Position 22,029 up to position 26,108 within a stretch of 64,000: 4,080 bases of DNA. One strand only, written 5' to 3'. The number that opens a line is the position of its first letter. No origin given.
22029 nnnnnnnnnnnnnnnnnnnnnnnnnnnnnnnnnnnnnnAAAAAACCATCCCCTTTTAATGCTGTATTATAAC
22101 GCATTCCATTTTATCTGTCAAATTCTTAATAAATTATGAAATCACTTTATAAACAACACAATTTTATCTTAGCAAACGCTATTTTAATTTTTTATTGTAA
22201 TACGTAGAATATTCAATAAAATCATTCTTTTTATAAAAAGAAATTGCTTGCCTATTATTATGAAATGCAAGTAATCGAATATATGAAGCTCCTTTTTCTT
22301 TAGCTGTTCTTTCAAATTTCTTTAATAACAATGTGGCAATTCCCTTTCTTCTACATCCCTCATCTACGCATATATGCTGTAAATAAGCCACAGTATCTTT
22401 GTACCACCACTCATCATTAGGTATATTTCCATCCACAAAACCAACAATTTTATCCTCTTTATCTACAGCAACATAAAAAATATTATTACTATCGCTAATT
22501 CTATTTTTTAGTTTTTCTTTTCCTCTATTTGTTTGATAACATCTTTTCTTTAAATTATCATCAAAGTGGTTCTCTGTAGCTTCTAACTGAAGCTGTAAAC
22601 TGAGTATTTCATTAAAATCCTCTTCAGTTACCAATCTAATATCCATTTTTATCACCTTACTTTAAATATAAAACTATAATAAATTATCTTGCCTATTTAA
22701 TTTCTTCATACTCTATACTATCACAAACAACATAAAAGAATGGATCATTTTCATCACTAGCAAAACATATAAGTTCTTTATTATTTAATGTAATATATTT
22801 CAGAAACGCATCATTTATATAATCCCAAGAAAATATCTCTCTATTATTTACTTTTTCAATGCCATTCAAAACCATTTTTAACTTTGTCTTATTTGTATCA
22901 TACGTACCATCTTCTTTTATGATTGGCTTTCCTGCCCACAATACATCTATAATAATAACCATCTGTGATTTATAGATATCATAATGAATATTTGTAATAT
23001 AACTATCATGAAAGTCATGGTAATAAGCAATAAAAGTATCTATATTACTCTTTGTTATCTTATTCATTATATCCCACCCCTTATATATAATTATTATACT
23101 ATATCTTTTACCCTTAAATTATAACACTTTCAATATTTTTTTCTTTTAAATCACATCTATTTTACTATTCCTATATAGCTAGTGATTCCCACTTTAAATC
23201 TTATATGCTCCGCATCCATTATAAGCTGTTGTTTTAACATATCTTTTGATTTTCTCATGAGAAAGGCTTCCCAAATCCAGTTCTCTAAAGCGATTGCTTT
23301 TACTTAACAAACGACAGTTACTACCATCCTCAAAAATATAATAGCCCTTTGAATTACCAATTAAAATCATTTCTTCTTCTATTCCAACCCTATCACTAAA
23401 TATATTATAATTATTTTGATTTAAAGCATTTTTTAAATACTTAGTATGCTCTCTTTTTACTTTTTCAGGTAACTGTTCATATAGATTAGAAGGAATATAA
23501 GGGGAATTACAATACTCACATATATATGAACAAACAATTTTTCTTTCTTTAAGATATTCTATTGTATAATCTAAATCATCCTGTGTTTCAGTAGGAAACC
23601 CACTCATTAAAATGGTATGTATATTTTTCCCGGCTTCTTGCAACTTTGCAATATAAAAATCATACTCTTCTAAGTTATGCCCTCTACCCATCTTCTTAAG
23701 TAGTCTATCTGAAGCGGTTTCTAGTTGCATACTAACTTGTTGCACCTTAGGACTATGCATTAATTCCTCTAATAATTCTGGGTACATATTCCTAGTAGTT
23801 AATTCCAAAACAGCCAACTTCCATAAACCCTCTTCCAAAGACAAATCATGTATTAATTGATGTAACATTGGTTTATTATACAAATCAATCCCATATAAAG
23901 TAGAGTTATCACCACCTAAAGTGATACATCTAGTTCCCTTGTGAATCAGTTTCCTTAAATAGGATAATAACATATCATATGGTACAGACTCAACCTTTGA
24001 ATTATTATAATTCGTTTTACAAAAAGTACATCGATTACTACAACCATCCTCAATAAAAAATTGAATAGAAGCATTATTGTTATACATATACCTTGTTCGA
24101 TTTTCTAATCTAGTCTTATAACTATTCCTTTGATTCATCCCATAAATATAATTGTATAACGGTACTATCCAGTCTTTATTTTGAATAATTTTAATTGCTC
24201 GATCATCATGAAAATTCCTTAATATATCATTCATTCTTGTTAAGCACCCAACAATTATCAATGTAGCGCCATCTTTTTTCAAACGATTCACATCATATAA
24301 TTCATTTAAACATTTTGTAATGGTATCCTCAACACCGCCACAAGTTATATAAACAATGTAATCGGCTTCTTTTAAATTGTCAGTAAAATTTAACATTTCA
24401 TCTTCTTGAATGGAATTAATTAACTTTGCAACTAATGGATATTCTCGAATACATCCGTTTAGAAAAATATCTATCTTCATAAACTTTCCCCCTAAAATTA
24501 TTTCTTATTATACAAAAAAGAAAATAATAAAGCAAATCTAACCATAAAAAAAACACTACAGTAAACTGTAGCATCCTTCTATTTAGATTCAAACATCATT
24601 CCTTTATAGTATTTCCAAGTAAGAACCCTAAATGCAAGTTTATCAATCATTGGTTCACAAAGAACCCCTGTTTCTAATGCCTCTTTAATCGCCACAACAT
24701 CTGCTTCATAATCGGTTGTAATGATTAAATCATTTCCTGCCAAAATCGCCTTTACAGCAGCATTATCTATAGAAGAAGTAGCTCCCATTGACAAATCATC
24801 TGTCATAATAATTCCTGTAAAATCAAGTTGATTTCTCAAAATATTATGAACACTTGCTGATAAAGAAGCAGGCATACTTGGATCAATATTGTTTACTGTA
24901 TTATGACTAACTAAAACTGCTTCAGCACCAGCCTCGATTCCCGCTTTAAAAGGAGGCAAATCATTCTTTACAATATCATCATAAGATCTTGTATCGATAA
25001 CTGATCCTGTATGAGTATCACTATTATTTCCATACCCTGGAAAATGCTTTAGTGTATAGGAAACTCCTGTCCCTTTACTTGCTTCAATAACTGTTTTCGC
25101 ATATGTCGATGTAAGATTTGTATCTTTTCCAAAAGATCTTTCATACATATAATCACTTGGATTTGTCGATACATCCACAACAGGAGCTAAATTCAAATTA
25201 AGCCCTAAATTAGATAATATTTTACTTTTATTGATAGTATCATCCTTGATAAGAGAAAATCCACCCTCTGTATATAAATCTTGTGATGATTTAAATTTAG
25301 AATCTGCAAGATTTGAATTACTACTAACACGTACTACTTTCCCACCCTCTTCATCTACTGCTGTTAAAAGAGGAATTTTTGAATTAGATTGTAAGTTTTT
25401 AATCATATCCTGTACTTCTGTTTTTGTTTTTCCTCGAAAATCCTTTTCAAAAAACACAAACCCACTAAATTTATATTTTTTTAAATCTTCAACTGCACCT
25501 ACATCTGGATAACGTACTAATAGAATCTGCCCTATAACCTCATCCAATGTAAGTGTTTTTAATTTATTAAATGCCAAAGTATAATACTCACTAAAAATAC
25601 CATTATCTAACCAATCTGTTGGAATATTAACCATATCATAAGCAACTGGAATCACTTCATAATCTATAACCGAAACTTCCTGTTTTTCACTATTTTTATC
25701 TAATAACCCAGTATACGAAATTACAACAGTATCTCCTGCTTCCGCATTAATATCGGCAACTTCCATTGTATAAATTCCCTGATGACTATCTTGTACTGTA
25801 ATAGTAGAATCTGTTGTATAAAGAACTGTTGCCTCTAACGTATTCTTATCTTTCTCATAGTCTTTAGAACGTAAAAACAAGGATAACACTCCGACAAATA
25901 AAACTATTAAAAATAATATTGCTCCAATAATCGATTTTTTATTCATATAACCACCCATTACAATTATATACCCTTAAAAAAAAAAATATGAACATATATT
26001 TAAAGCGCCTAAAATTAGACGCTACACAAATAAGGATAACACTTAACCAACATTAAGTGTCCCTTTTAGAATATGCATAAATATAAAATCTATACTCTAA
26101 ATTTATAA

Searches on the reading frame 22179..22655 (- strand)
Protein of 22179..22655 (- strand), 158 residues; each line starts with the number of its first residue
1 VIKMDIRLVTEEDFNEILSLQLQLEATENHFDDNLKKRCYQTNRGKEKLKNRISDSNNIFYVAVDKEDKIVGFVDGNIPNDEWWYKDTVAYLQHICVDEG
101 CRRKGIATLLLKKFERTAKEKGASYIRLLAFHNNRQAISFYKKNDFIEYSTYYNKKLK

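Call 3: search_protein_families(library=pfam, proteins=[window:22179-22655:-], max_evalue=0.1)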
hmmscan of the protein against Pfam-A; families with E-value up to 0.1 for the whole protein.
window:22179-22655:- (158 aa): 8 families
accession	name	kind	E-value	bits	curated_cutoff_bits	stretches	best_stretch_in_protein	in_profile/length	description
PF00583.31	Acetyltransf_1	-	2.3e-19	70.2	20.7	1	44-146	16-116/116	Acetyltransferase (GNAT) family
PF13508.13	Acetyltransf_7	-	4.2e-16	59.5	27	1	57-147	2-83/84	Acetyltransferase (GNAT) domain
PF13673.13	Acetyltransf_10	-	1.3e-12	48.2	23.6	1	45-150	18-111/128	Acetyltransferase (GNAT) domain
PF08445.16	FR47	-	1.7e-06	28.4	22.1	1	82-152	14-83/86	FR47-like protein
PF13527.13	Acetyltransf_9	-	8.6e-06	26.2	25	1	6-132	2-115/127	Acetyltransferase (GNAT) domain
PF14542.12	Acetyltransf_CG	-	0.00079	19.9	30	1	60-123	2-58/80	GCN5-related N-acetyl-transferase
PF01233.25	NMT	-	0.0022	18.3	25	1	32-122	50-141/160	Myristoyl-CoA:protein N-myristoyltransferase, N-terminal domain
PF12568.14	PanZ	-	0.02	14.8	22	1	86-125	58-97/128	Acetyltransferase (GNAT) domain, PanZ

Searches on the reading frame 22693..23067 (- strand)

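Call 3: search_protein_families(library=pfam, proteins=[window:22693-23067:-], max_evalue=0.1)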
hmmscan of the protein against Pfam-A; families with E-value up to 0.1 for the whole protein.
window:22693-23067:- (124 aa): 1 family
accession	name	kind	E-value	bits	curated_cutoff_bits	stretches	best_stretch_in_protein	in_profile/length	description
PF11841.14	ELMO_ARM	-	0.068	13.5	27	1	54-93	22-59/154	ELMO, armadillo-like helical domain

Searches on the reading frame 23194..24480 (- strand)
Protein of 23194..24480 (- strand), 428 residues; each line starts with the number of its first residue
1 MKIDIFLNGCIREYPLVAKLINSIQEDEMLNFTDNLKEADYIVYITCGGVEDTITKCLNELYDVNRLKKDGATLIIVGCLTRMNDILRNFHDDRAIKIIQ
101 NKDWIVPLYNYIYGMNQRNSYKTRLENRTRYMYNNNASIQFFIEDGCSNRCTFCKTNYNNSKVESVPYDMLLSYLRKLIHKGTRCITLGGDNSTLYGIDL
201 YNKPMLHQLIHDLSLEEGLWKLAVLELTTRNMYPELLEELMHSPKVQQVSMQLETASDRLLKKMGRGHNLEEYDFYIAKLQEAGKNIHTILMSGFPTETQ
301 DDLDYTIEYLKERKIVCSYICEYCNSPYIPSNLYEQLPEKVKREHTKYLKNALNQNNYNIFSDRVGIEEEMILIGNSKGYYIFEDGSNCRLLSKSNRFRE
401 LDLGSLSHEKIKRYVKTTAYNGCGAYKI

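Call 3: search_protein_families(library=pfam, proteins=[window:23194-24480:-], max_evalue=0.1)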
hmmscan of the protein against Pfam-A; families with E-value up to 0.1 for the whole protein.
window:23194-24480:- (428 aa): 4 families
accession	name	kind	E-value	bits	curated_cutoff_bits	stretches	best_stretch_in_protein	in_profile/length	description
PF04055.27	Radical_SAM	-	1.1e-24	87.9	29.5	1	145-310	5-166/166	Radical SAM superfamily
PF00919.26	UPF0004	-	1.2e-06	28.9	27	1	20-84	19-82/98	Uncharacterized protein family UPF0004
PF08988.15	T3SS_needle_E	-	0.0016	19.1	22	1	238-283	6-52/67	Type III secretion system, cytoplasmic E component of needle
PF18679.7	HTH_57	-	0.0025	18.5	29.1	0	256-297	58-98/112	ThcOx helix turn helix domain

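Call 4: search_protein_families(library=ncbifam, proteins=[window:23194-24480:-], max_evalue=0.1)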
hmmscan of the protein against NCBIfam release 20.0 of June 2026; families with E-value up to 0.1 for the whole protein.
window:23194-24480:- (428 aa): 23 families
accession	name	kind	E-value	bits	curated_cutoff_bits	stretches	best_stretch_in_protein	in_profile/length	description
TIGR00089.1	TIGR00089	subfamily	3.2e-51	174.5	251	1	19-375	18-381/429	MiaB/RimO family radical SAM methylthiotransferase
TIGR01578.1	MiaB-like-B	hypoth_equivalog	2e-36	125.7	314.7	1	30-384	28-384/421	tRNA (N(6)-L-threonylcarbamoyladenosine(37)-C(2))-methylthiotransferase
TIGR01579.1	MiaB-like-C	equivalog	3.2e-35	122.2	357.05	1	30-379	26-385/416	tRNA (N(6)-L-threonylcarbamoyladenosine(37)-C(2))-methylthiotransferase MtaB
TIGR01125.1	TIGR01125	equivalog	7.5e-35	120.8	356.95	1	3-371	2-375/432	30S ribosomal protein S12 methylthiotransferase RimO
TIGR01574.1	miaB-methiolase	equivalog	3.6e-34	118.5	355.3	1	24-379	23-392/437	tRNA (N6-isopentenyl adenosine(37)-C2)-methylthiotransferase MiaB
NF010916.0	PRK14336.1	equivalog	1.1e-27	96.8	606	1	31-343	31-331/418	tRNA (N6-isopentenyl adenosine(37)-C2)-methylthiotransferase MiaB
TIGR04014.1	B12_SAM_MJ_0865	equivalog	7.8e-15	54.6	360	1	145-315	167-338/434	methyl-coenzyme M reductase glutamine C-methyltransferase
TIGR04013.1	B12_SAM_MJ_1487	hypoth_equivalog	4.2e-12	45.6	251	1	106-353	127-373/382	TIGR04013 family B12-binding domain/radical SAM domain-containing protein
TIGR04479.1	bcpD_PhpK_rSAM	subfamily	1.9e-08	33.1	600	1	144-313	247-409/504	PhpK family radical SAM P-methyltransferase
TIGR03471.1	HpnJ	equivalog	1.6e-07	30.6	577.6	1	239-339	291-389/472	hopanoid biosynthesis associated radical SAM protein HpnJ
NF040546.1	rSAM_CUAEP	equivalog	5.4e-06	25.4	500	1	108-316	140-344/468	CUAEP/CCAEP-tail radical SAM (seleno)protein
TIGR03994.1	rSAM_HemZ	equivalog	2.5e-05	23.6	321.4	1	239-311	191-264/401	coproporphyrinogen dehydrogenase HemZ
TIGR01212.1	TIGR01212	equivalog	6.6e-05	22.2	180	1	236-313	128-205/302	tRNA modification radical SAM protein MnmL/YtqA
TIGR02495.1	NrdG2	equivalog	0.00073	18.9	131.15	1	141-294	21-154/193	anaerobic ribonucleoside-triphosphate reductase activating protein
TIGR00539.1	hemN_rel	equivalog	0.001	18.3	205.4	1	147-312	10-178/361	radical SAM family heme chaperone HemW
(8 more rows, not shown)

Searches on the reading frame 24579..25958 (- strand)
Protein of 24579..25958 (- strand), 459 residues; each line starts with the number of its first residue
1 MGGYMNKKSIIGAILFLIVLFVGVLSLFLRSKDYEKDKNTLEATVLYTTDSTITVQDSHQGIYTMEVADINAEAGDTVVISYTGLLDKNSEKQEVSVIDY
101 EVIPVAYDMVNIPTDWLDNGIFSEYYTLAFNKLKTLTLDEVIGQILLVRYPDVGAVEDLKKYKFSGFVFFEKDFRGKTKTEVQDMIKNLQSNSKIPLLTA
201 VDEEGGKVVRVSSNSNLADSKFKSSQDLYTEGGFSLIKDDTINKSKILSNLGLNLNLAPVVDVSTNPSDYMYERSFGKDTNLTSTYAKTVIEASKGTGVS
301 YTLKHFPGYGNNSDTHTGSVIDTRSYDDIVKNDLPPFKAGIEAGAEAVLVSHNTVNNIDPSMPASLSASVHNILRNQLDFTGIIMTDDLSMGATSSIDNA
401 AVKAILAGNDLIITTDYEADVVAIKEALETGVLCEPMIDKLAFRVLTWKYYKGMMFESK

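Call 3: search_protein_families(library=pfam, proteins=[window:24579-25958:-], max_evalue=0.1)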
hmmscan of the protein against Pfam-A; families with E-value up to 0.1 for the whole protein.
window:24579-25958:- (459 aa): 2 families
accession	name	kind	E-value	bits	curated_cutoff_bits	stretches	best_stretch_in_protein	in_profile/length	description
PF00933.27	Glyco_hydro_3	-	3.1e-57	194.8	27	1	137-447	1-315/316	Glycosyl hydrolase family 3 N terminal domain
PF06852.18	DUF1248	-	0.003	17.5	22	1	122-193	41-109/181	Protein of unknown function (DUF1248)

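Call 4: search_protein_families(library=ncbifam, proteins=[window:24579-25958:-], max_evalue=0.1)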
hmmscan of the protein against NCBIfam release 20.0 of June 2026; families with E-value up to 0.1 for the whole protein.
window:24579-25958:- (459 aa): 8 families
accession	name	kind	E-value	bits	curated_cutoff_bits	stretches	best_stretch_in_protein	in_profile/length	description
NF003740.0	PRK05337.1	equivalog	2.4e-44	151.8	207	1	157-430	20-296/340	beta-N-acetylhexosaminidase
NF011678.0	PRK15098.1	equivalog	8.3e-25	87.3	666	1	131-455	40-359/765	beta-glucosidase BglX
NF052329.1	XyloArabinsidase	equivalog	1.6e-17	62.9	1050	1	248-455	137-347/750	beta-xylosidase/alpha-l-arabinosidase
NF052331.1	Bet13-16Glucosase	equivalog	3.5e-16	58.5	1330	1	135-455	22-336/750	exo-beta-d-1,3/1,6-glucosidase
NF052330.1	BetGlucosiCelf0468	equivalog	3.7e-09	35.4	1300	1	252-447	87-275/817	beta-d-glucosidase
NF041776.1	xylosidase_Xyl3A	equivalog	3.2e-06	25.4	1250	1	275-457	134-326/846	xylan 1,4-beta-xylosidase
NF041610.1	alph_arabinopyran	equivalog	4.9e-06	25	1300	1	257-442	96-268/738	exo-alpha-(1->6)-L-arabinopyranosidase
NF000779.0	PRK00052.3-5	equivalog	0.037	13.8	405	1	115-185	139-209/257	prolipoprotein diacylglyceryl transferase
